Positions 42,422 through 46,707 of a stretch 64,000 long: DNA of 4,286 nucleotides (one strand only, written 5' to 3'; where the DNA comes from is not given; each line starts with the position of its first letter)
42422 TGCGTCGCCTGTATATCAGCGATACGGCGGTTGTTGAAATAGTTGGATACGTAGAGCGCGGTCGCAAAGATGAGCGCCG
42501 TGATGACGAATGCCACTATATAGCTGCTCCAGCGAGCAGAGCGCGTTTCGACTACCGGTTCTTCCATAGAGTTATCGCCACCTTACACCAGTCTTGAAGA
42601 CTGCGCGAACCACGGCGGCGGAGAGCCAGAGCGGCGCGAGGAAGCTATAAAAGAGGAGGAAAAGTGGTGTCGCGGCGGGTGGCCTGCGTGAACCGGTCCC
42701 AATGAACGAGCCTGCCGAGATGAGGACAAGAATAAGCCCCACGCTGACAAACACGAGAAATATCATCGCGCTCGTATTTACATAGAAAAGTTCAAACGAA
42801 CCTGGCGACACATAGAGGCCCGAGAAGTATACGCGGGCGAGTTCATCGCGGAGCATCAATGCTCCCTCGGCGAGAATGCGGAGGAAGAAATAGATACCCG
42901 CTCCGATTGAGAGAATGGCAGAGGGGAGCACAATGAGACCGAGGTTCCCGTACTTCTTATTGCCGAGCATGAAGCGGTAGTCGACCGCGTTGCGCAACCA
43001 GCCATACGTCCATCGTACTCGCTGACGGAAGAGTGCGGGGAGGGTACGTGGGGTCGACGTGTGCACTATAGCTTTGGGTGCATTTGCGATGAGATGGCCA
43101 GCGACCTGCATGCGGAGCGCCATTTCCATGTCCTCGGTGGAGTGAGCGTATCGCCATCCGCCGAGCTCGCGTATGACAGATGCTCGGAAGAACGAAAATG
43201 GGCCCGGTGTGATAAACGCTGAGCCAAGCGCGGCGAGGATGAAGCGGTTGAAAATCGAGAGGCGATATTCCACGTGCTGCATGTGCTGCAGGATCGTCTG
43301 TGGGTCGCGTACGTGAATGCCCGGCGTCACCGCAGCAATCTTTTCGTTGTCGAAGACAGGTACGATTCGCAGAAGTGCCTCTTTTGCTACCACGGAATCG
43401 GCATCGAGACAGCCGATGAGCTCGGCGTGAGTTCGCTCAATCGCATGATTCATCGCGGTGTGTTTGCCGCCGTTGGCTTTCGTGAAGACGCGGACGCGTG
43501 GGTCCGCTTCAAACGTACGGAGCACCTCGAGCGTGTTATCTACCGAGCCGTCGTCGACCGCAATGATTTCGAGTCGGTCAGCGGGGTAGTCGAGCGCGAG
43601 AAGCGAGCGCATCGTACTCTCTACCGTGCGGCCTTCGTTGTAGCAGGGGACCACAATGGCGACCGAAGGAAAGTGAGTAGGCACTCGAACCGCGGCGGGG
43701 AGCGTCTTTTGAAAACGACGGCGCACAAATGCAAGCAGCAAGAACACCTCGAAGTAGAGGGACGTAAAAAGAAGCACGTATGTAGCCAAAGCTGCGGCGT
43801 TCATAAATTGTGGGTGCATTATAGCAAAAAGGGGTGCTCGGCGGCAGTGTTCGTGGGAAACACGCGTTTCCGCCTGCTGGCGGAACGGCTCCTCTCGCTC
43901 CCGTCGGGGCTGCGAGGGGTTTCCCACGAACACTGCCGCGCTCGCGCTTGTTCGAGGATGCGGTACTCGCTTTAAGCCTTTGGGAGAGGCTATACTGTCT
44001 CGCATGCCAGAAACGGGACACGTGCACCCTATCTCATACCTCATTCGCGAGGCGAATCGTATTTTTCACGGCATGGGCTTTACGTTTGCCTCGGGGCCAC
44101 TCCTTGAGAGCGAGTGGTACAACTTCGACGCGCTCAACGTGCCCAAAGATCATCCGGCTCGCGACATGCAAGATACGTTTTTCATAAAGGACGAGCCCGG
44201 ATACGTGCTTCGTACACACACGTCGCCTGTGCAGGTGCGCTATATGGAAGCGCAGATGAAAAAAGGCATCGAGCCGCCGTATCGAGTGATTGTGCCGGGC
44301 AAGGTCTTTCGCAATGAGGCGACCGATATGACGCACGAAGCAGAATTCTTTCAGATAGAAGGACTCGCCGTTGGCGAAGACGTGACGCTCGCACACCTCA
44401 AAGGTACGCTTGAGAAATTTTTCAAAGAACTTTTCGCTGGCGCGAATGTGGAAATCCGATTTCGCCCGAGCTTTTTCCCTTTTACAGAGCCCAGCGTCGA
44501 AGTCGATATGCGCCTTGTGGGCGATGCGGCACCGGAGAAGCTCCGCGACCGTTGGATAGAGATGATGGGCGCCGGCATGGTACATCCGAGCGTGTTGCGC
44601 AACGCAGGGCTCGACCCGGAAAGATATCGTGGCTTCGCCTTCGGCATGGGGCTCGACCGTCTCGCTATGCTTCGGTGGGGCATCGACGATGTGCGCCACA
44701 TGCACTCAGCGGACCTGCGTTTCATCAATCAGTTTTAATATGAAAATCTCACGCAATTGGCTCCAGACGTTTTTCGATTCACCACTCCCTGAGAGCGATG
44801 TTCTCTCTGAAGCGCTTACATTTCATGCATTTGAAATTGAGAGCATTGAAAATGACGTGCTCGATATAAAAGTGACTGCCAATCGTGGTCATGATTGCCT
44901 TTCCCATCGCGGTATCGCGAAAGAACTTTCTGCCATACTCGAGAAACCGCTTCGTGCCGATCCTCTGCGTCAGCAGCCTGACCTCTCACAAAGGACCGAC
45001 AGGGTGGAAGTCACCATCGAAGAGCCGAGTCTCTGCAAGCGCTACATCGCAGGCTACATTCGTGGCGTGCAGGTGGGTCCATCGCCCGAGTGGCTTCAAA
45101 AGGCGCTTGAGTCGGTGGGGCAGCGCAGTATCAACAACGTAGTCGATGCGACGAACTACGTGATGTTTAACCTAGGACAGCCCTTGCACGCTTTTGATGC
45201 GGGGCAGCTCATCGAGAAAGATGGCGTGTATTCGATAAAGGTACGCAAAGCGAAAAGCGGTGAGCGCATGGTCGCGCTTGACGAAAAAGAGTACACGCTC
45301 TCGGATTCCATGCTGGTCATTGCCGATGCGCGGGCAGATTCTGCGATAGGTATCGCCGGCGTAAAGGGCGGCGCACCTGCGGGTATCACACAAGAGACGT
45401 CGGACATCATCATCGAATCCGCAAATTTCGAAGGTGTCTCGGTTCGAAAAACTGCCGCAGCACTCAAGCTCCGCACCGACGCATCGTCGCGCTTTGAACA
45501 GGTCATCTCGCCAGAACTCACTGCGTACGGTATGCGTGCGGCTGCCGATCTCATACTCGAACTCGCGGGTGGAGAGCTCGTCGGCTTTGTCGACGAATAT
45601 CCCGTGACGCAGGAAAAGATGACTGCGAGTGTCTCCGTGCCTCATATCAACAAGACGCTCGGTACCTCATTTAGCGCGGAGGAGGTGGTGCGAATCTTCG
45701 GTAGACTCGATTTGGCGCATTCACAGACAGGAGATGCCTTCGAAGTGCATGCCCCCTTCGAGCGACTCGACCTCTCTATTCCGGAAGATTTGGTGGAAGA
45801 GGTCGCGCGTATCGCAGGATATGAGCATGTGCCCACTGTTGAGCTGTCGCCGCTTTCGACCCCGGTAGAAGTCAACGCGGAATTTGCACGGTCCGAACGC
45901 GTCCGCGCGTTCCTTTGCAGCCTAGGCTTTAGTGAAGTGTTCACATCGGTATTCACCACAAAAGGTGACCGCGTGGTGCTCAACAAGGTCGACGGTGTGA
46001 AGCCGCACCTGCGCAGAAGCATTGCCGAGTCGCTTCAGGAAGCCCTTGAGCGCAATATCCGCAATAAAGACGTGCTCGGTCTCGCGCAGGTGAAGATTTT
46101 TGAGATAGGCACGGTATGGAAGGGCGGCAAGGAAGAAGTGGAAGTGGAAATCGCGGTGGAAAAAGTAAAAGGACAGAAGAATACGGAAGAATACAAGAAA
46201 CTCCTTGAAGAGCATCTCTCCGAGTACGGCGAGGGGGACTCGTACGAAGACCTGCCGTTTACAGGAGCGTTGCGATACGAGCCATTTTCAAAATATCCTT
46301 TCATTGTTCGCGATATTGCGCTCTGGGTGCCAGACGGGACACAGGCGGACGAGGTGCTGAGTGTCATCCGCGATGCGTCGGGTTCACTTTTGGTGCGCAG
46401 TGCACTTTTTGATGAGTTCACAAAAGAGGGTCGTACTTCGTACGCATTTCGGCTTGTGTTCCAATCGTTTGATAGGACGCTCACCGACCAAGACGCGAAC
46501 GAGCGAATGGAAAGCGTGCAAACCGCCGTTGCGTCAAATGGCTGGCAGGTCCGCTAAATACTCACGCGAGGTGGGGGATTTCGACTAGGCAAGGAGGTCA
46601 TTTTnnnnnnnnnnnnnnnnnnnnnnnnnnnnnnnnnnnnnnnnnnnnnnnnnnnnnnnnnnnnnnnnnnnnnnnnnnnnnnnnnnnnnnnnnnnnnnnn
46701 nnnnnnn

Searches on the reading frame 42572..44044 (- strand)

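Call 67: search_protein_families(library=pfam, proteins=[window:42572-44044:-], max_evalue=0.0001)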
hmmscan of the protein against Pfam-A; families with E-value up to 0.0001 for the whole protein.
window:42572-44044:- (490 aa): 6 families
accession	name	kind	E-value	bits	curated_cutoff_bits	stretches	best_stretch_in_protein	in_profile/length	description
PF13641.12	Glyco_tranf_2_3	-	8.7e-36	124.5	27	1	126-348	1-230/230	Glycosyltransferase like family 2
PF00535.33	Glycos_transf_2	-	3.6e-30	105.5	23.3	1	130-294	2-167/168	Glycosyl transferase family 2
PF13632.12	Glyco_trans_2_3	-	1.5e-25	90.6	27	1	210-387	2-187/198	Glycosyl transferase family group 2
PF13506.12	Glyco_transf_21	-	1.5e-09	38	21.7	1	193-346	17-173/174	Glycosyl transferase family 21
PF10111.15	Glyco_tranf_2_2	-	3.8e-07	30.3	27.3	1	130-329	2-216/276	Glycosyltransferase like family 2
PF03142.21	Chitin_synth_2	-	6.9e-05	22.1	27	0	203-290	198-288/527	Chitin synthase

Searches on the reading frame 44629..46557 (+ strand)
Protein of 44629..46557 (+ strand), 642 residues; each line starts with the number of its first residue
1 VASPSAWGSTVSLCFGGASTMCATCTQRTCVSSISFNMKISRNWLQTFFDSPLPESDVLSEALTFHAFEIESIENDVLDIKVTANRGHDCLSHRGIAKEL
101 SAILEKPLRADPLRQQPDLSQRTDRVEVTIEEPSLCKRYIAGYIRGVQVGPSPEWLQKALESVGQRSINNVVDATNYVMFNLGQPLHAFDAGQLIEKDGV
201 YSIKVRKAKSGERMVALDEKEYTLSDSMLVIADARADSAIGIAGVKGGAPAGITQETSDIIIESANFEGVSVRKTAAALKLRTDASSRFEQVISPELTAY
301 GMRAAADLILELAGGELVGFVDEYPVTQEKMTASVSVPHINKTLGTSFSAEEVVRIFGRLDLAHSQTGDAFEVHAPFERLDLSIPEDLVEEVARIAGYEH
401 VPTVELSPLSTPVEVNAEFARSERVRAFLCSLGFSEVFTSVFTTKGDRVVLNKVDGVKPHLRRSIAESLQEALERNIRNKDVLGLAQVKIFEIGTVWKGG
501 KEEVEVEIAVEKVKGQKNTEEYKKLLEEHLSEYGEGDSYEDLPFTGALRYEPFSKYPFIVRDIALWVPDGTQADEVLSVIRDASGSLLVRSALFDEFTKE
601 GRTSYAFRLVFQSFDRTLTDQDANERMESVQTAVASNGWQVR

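Call 67: search_protein_families(library=pfam, proteins=[window:44629-46557:+], max_evalue=0.0001)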
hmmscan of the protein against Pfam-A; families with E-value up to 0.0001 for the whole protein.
window:44629-46557:+ (642 aa): 4 families
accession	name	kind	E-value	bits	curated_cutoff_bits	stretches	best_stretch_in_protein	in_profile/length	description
PF03483.22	B3_4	-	5.7e-59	199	29.3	1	136-314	2-174/174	B3/4 domain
PF03147.19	FDX-ACB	-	3.2e-20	72.8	31.1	1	554-637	1-88/94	Ferredoxin-fold anticodon binding domain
PF03484.21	B5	-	4.3e-18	65.7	28.6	1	335-398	3-67/67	tRNA synthetase B5 domain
PF17759.6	tRNA_synthFbeta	-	6.2e-06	26.3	22.4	1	412-502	12-111/214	Phenylalanyl tRNA synthetase beta chain CLM domain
